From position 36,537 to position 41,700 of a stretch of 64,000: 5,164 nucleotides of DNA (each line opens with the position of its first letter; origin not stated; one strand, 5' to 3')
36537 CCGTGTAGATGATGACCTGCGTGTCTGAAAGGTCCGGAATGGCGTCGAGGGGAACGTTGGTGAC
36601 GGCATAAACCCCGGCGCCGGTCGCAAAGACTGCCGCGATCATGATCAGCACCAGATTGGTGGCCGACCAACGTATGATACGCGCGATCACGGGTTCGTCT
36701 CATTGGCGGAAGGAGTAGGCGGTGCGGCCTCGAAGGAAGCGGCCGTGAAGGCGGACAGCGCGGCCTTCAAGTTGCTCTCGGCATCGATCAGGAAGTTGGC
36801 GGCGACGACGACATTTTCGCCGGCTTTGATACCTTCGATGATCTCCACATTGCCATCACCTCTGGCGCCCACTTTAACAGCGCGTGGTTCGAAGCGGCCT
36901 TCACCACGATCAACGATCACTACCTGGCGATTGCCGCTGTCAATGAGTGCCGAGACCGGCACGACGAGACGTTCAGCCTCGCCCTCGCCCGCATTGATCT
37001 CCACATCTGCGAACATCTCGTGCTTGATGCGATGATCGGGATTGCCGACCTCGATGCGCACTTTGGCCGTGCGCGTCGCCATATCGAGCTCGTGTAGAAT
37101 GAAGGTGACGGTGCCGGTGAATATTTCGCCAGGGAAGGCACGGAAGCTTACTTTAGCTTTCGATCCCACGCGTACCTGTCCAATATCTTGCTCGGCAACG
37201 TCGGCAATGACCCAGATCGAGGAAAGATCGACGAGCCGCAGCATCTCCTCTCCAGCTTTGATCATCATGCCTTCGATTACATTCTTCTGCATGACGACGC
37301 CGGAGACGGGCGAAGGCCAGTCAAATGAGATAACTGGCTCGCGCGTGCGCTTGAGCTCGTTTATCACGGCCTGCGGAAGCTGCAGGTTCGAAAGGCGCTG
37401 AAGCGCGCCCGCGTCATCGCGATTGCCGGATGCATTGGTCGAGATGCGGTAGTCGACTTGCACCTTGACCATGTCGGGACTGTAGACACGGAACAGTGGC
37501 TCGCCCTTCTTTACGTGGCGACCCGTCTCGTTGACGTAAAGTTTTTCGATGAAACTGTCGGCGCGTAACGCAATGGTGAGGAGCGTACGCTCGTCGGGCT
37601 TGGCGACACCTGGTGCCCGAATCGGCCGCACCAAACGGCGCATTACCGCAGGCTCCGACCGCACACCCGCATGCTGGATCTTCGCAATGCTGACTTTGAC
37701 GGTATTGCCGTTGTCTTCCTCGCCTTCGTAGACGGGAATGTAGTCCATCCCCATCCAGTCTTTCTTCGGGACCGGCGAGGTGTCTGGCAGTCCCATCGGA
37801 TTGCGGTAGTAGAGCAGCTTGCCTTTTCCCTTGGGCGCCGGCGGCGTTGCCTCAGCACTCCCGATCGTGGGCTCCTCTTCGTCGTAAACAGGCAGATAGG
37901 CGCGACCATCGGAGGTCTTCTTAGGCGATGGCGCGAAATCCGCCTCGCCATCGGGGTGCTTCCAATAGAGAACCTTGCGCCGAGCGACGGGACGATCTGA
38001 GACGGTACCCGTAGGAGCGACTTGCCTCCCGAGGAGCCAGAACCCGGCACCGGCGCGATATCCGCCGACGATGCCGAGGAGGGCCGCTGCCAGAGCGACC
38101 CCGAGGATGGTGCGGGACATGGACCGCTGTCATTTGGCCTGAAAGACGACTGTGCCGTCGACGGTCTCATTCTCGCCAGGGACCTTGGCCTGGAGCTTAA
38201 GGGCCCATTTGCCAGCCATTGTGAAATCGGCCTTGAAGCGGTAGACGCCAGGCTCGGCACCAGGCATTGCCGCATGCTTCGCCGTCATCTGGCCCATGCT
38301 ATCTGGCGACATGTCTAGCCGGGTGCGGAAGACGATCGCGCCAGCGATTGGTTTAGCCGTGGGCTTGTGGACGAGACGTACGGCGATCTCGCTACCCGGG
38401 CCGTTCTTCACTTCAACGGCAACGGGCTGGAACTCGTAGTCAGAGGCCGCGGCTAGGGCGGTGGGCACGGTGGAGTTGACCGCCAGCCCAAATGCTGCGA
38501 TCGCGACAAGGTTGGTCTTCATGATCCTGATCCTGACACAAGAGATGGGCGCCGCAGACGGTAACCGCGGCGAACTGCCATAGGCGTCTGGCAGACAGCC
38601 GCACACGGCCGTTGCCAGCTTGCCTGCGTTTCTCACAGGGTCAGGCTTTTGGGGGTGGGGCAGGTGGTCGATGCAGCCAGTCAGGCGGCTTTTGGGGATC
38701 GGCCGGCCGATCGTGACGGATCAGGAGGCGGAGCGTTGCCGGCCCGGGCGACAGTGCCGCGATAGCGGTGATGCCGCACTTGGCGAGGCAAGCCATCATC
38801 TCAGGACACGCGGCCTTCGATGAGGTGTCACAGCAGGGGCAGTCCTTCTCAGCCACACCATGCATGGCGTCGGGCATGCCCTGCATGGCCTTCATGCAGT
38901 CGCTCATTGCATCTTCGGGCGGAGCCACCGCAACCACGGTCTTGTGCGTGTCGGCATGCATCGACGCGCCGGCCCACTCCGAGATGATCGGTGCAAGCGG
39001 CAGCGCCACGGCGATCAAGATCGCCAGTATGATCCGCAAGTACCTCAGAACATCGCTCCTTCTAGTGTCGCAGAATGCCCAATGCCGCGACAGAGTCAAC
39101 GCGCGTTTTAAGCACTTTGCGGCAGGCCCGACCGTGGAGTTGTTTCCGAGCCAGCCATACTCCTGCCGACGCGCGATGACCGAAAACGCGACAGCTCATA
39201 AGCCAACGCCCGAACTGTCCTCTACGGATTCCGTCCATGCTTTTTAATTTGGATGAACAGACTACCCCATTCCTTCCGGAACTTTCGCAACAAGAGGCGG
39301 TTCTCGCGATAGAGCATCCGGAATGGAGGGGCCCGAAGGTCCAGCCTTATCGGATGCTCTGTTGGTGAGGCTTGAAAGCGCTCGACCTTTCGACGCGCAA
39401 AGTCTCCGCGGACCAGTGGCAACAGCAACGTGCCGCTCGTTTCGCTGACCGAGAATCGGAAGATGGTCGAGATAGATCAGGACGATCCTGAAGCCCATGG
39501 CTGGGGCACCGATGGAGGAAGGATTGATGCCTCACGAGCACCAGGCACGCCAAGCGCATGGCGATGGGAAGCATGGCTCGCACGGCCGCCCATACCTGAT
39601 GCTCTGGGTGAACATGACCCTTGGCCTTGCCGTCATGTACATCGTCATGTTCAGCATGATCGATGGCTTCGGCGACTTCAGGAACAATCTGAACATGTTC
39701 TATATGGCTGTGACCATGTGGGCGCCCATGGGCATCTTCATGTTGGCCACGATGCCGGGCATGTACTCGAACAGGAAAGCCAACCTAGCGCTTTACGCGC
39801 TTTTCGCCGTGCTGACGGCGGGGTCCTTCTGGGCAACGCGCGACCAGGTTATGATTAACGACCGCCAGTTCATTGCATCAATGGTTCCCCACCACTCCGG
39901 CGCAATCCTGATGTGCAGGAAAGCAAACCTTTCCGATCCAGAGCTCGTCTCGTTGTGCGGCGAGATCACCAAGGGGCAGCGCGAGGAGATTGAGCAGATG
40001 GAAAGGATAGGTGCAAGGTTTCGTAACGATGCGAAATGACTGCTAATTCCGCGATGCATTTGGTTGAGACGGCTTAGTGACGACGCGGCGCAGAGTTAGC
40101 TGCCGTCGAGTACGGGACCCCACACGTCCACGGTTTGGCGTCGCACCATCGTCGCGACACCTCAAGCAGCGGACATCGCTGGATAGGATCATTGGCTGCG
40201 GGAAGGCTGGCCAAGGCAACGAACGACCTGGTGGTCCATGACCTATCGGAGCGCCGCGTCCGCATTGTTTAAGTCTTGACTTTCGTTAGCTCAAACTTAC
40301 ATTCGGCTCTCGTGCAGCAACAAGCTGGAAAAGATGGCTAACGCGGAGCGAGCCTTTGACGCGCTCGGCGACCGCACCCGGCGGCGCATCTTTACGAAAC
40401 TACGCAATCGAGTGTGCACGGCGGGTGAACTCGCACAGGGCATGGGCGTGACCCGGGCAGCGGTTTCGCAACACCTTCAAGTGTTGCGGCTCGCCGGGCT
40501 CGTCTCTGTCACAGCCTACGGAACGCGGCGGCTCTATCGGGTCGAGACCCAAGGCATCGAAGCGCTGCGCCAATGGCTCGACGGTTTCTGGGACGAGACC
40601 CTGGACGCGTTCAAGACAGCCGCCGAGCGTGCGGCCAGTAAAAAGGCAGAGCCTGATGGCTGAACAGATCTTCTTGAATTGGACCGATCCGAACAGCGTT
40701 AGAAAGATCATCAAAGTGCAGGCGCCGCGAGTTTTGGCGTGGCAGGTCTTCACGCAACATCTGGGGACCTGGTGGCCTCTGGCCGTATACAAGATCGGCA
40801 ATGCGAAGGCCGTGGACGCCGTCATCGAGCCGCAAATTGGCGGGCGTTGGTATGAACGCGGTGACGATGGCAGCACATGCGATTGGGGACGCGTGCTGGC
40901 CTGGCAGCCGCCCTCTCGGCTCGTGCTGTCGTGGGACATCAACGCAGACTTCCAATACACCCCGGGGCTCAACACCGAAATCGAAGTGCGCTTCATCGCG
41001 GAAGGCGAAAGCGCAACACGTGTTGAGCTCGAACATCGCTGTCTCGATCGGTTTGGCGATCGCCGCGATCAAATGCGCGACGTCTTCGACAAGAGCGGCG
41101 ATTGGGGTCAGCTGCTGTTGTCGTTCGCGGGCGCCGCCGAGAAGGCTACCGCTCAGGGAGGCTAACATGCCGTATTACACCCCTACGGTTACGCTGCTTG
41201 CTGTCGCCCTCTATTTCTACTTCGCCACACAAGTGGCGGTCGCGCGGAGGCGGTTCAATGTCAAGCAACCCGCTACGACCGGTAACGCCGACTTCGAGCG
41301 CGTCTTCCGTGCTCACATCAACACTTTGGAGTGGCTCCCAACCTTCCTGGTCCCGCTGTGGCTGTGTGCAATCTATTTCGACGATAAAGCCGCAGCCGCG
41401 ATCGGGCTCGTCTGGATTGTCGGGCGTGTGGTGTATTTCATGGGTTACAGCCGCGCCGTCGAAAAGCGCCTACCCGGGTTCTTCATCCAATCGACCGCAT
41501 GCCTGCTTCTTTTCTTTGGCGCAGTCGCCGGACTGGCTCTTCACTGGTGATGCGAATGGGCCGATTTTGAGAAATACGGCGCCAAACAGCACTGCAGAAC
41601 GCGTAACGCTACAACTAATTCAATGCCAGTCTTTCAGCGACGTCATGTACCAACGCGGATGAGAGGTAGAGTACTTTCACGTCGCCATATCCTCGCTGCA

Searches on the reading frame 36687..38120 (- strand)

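Call 69: search_protein_families(library=pfam, proteins=[window:36687-38120:-], max_evalue=0.001)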
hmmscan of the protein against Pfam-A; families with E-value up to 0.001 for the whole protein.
window:36687-38120:- (477 aa): 2 families
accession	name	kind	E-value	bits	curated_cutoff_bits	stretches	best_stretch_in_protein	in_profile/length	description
PF16576.10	HlyD_D23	-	1.3e-65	221.1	30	1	163-371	2-214/214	Barrel-sandwich domain of CusB or HlyD membrane-fusion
PF13437.12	HlyD_3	-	1.9e-19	70.8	22.2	1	270-362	4-97/106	HlyD family secretion protein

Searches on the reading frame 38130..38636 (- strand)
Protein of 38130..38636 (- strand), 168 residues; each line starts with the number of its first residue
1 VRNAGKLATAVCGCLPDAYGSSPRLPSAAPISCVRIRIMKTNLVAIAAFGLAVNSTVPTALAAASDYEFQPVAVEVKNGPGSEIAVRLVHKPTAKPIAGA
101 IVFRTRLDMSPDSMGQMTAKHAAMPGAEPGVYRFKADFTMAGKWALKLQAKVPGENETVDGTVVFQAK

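Call 69: search_protein_families(library=pfam, proteins=[window:38130-38636:-], max_evalue=0.001)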
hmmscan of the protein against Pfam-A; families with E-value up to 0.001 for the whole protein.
window:38130-38636:- (168 aa): 1 family
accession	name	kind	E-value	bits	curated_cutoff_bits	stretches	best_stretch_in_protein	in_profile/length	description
PF13115.11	YtkA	-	3.5e-16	60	25.9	1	62-148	2-84/85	YtkA-like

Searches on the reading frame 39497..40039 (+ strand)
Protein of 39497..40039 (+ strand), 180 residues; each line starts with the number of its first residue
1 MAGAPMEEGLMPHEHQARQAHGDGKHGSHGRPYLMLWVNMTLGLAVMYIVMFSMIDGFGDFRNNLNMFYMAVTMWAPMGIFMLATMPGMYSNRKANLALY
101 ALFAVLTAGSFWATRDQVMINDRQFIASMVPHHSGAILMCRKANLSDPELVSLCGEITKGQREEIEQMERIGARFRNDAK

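Call 69: search_protein_families(library=pfam, proteins=[window:39497-40039:+], max_evalue=0.001)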
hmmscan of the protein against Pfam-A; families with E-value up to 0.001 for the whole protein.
window:39497-40039:+ (180 aa): 1 family
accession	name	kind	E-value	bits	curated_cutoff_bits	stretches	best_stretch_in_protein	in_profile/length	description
PF03713.19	DUF305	-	3.3e-10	40.7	27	1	121-170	98-149/151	Domain of unknown function (DUF305)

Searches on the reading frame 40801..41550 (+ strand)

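Call 69: search_protein_families(library=pfam, proteins=[window:40801-41550:+], max_evalue=0.001)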
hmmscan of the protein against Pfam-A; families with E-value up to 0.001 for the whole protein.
window:40801-41550:+ (249 aa): 1 family
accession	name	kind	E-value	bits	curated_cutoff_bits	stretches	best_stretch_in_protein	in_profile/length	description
PF01124.23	MAPEG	-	2.9e-24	86.1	23.4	1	129-242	3-128/129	MAPEG family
